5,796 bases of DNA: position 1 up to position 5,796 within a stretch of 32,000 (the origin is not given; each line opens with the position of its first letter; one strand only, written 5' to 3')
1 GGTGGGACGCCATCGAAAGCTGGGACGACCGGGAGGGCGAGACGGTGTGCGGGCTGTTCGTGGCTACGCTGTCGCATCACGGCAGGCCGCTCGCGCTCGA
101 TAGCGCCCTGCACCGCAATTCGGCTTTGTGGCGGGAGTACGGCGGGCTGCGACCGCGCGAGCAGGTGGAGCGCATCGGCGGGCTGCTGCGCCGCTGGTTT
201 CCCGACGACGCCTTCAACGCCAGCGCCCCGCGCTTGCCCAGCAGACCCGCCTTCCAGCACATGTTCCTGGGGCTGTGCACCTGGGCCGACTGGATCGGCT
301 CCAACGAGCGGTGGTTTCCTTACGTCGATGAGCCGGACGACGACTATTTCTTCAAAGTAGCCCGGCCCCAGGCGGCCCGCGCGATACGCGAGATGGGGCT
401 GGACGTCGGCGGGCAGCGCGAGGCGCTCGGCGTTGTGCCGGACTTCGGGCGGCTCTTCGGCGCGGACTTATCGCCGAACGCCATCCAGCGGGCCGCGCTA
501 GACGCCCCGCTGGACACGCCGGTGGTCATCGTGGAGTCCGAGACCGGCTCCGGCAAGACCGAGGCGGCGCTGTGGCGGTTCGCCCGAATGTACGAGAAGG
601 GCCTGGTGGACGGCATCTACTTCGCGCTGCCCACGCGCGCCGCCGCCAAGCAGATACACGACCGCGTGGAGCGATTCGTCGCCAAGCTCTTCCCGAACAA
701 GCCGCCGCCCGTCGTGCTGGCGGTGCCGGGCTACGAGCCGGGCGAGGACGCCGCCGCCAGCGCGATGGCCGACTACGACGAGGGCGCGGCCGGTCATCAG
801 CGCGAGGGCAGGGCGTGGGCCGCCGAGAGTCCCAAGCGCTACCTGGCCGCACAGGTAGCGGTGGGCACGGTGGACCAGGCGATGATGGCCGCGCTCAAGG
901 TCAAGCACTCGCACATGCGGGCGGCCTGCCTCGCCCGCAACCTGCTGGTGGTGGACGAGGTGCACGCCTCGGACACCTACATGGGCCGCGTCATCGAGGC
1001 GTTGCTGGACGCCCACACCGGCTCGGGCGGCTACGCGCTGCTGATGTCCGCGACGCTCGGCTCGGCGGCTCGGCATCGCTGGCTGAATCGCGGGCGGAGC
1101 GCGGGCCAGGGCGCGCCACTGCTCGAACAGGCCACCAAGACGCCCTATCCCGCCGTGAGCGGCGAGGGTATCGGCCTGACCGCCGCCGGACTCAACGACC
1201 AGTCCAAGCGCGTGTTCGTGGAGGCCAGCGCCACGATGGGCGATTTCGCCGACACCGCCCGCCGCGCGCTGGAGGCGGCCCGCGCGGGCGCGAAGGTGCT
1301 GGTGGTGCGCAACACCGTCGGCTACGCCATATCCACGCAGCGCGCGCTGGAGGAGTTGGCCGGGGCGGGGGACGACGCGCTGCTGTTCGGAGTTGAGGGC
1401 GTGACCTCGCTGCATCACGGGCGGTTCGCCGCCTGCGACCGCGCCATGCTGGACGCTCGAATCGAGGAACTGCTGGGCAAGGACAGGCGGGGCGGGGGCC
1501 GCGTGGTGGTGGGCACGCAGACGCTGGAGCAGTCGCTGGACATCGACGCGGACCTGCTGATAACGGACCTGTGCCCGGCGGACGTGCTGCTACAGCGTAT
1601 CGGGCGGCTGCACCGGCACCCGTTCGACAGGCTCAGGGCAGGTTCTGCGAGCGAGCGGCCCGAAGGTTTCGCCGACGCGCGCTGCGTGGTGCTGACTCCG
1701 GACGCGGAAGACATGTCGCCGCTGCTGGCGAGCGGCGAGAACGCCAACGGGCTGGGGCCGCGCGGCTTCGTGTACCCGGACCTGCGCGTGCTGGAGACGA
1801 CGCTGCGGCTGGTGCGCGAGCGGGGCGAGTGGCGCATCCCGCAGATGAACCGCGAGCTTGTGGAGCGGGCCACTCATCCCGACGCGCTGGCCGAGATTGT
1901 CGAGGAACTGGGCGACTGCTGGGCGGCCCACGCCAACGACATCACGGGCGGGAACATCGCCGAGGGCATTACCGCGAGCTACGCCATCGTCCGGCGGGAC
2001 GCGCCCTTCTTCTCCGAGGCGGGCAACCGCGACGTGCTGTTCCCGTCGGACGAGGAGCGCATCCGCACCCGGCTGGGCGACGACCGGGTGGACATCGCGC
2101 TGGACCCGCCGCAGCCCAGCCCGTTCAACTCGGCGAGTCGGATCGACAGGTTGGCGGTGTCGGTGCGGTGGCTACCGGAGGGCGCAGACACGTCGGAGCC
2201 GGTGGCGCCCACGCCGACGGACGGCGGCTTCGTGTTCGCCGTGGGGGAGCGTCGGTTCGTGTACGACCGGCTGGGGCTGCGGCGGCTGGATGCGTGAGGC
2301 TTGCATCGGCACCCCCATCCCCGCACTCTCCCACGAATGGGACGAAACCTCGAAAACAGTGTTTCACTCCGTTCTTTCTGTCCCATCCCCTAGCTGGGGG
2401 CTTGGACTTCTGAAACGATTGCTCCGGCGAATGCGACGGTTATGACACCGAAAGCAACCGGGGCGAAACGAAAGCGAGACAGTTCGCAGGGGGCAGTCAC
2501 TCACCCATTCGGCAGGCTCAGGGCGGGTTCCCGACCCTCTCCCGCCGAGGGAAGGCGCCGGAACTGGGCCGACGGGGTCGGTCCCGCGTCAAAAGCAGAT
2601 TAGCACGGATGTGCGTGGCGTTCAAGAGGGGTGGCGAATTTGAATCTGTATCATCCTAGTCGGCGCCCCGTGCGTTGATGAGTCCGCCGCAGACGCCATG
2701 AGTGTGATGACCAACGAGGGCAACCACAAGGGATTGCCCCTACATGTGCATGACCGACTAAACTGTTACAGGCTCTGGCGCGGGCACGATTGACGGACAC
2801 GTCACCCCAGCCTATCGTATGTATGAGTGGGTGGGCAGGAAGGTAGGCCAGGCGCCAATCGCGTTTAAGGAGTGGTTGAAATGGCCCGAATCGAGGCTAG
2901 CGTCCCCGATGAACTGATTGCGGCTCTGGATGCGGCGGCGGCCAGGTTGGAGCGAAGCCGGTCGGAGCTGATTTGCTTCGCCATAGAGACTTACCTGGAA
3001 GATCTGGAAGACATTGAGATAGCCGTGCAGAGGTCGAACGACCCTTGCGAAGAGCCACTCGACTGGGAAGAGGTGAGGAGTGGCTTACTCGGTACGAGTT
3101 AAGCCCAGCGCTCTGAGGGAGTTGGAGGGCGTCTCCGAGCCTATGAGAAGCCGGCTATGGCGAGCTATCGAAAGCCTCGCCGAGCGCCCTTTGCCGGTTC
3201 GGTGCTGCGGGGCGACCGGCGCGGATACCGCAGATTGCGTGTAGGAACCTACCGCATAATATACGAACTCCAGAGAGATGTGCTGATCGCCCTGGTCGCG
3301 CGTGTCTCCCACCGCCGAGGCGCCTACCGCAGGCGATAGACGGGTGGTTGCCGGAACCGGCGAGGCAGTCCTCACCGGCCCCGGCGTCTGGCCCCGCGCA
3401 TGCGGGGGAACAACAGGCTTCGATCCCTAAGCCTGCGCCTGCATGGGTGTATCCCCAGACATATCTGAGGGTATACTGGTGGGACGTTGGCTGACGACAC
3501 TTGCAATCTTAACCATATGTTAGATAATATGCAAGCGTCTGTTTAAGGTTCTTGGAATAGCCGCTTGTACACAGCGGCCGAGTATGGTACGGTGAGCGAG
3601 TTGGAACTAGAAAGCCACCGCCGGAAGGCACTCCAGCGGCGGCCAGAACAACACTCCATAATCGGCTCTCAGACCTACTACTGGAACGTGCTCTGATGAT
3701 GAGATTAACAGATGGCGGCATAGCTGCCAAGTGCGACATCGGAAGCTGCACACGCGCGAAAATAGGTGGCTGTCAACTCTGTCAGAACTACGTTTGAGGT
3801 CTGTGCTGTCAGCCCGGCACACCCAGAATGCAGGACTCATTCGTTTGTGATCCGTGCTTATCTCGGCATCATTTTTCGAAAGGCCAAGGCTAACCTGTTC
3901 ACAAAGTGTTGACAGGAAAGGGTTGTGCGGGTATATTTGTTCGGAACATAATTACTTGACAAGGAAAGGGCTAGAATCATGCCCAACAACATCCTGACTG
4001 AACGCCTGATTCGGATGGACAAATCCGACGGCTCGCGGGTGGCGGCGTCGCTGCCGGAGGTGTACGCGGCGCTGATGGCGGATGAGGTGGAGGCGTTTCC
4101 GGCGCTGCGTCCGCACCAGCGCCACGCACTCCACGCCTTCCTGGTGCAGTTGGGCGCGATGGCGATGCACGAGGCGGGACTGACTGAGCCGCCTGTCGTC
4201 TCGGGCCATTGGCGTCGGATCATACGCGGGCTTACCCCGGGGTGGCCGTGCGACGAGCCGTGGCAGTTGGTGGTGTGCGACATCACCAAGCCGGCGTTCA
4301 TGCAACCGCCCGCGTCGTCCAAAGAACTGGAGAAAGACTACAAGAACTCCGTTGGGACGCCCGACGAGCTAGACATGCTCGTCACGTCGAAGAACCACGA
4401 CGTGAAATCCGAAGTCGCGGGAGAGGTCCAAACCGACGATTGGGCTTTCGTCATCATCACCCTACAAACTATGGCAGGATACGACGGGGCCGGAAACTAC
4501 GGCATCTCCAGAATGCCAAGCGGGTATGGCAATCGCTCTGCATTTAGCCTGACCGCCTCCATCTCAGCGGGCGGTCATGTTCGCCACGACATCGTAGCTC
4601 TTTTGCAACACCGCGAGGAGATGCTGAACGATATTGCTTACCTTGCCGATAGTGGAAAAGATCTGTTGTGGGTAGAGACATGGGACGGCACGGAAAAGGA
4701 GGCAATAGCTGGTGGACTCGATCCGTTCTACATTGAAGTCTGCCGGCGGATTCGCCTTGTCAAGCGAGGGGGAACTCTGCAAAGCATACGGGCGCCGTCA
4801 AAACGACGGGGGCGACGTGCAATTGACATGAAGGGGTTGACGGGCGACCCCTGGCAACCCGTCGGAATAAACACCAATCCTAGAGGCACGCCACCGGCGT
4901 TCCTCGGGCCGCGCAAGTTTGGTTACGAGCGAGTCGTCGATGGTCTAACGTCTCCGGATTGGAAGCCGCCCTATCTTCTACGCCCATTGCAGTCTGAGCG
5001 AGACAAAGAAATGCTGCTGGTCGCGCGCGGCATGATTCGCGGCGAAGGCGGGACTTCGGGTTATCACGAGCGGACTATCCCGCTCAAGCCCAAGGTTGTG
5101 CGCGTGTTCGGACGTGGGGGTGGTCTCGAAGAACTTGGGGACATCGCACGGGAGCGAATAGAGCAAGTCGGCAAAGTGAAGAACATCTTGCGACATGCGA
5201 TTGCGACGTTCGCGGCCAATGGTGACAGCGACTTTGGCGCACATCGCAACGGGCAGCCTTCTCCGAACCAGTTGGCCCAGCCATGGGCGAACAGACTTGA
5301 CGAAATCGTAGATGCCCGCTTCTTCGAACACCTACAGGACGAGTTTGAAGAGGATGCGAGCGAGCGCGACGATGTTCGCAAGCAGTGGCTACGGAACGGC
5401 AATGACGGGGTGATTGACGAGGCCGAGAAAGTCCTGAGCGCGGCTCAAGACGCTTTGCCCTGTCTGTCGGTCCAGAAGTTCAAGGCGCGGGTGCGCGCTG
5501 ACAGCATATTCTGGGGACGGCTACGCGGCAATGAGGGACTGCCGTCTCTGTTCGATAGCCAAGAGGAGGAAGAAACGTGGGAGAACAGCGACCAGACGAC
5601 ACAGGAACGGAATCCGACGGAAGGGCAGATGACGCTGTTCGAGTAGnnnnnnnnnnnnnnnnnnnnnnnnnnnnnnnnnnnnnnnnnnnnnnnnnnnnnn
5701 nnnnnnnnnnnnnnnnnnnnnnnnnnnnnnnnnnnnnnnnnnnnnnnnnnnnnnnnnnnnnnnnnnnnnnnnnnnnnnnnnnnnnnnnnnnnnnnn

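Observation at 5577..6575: Cascade small subunit Cas11e (Cse2) is fused to an N-terminal VRR-NUC / PD-(D/E)XK nuclease domain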

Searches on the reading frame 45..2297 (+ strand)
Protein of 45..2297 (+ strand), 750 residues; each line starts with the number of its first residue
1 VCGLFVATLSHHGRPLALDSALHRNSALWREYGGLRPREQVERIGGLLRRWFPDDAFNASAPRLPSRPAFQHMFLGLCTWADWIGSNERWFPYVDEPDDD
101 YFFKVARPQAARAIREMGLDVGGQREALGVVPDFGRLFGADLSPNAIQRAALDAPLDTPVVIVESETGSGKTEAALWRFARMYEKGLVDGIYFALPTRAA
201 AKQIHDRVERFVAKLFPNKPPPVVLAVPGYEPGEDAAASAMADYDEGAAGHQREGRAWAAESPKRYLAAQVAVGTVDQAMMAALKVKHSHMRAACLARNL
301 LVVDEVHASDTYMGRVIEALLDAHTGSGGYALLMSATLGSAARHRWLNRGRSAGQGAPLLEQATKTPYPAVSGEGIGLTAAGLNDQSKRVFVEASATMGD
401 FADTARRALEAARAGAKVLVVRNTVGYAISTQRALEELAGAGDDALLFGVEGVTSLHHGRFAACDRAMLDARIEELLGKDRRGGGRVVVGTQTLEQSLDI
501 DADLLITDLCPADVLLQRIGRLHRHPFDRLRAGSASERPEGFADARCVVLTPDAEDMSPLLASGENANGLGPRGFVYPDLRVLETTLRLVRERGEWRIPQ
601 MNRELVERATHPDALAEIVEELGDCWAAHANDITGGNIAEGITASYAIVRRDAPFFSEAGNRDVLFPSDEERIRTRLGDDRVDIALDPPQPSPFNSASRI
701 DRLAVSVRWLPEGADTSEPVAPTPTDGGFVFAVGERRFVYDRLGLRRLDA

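Call 4: search_protein_families(library=pfam, proteins=[window:45-2297:+], max_evalue=0.01)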
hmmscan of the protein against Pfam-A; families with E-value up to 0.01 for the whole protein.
window:45-2297:+ (750 aa): 6 families
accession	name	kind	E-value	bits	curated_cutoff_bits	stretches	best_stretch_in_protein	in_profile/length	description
PF22590.2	Cas3-like_C_2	-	5.3e-28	97.8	27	1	415-525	2-104/106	CRISPR-associated nuclease/helicase Cas3, C-terminal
PF00270.35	DEAD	-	9.8e-12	45.4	26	1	146-340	2-162/167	DEAD/DEAH box helicase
PF18019.7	Cas3_HD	-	1e-10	42.4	23.1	1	4-91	121-207/207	Cas3, HD domain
PF13245.12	AAA_19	-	3.1e-06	27.8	25.1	1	148-323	1-117/134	AAA domain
PF04851.21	ResIII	-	2.8e-05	24.5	22.5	1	160-317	25-147/164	Type III restriction enzyme, res subunit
PF00271.37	Helicase_C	-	0.0048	17.6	23.5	1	461-525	42-109/110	Helicase conserved C-terminal domain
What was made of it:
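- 1..2297 (+): cas3, with its 5' end cut off by the window edge. Pfam Cas3_HD (profile positions 121-207 only), DEAD and Cas3-like_C_2 (call 4).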

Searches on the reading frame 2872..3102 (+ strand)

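Call 50: search_protein_families(library=ncbifam, proteins=[window:2872-3102:+], max_evalue=0.01)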
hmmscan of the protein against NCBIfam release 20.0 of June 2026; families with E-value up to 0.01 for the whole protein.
window:2872-3102:+ (76 aa): 6 families
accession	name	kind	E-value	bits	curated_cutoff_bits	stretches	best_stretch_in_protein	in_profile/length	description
NF048017.1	antitoxin_RelB_like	equivalog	5.1e-12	45.9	50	1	11-71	2-65/70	type II toxin-antitoxin system RelB family antitoxin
NF053762.1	aCcr1_fam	equivalog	4.2e-05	23.4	60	1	11-42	7-38/38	aCcr1 family cell cycle regulator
NF047399.1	BrnA_antitoxin_add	equivalog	0.00015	21.9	60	1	3-39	31-67/70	type II toxin-antitoxin system BrnA family antitoxin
NF050181.1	TA_anti_VapB_Myco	equivalog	0.0029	18.1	60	1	11-39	9-37/72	type II toxin-antitoxin system VapB family antitoxin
NF002169.0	PRK01002.1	subfamily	0.003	17.5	111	1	2-44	2-45/141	nickel responsive regulator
NF041551.1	YlcI_YnfO_N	subfamily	0.006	16.6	30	1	6-40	4-37/42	YlcI/YnfO family protein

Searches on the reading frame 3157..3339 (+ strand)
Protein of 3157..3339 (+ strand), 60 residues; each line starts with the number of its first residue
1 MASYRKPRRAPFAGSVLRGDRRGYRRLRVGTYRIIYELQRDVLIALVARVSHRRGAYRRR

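Call 50: search_protein_families(library=ncbifam, proteins=[window:3157-3339:+], max_evalue=0.01)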
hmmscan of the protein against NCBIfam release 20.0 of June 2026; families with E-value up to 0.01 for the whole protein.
window:3157-3339:+ (60 aa): 1 family
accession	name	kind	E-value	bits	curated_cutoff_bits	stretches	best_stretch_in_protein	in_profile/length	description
TIGR02385.1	RelE_StbE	subfamily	0.0021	18.5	27.9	1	10-52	41-84/88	type II toxin-antitoxin system mRNA interferase toxin, RelE/StbE family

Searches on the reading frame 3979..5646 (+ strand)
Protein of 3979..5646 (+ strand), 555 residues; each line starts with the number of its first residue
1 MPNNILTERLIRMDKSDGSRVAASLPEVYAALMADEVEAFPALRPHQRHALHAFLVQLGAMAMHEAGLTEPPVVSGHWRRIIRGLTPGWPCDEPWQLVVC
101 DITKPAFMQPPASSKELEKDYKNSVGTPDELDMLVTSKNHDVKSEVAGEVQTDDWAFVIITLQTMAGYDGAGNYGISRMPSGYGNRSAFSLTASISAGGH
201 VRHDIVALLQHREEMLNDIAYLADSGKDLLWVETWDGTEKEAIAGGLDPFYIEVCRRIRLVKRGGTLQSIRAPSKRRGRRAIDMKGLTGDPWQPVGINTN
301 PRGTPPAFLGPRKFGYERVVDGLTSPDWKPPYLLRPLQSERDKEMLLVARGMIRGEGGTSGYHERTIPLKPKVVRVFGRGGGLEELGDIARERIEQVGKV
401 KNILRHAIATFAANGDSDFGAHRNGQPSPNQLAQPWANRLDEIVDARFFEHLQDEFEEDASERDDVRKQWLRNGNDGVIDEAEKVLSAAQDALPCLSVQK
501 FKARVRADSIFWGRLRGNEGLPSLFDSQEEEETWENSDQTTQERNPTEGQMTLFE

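Call 4: search_protein_families(library=pfam, proteins=[window:3979-5646:+], max_evalue=0.01)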
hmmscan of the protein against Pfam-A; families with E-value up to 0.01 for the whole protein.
window:3979-5646:+ (555 aa): 0 families
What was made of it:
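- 3979..5646 (+): cas8e (cse1), a divergent large subunit. No Pfam hit (call 4).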

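Call 50: search_protein_families(library=ncbifam, proteins=[window:3979-5646:+], max_evalue=0.01)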
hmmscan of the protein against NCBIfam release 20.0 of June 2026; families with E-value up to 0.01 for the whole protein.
window:3979-5646:+ (555 aa): 1 family
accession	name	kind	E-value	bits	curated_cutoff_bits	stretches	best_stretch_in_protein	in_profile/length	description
TIGR02547.1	casA_cse1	equivalog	1.4e-11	44.1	70.05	1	4-266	1-258/504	type I-E CRISPR-associated protein Cse1/CasA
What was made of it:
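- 3979..5646 (+): TIGR02547 casA_cse1 at E 1.4e-11, below the cut-off (call 50).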
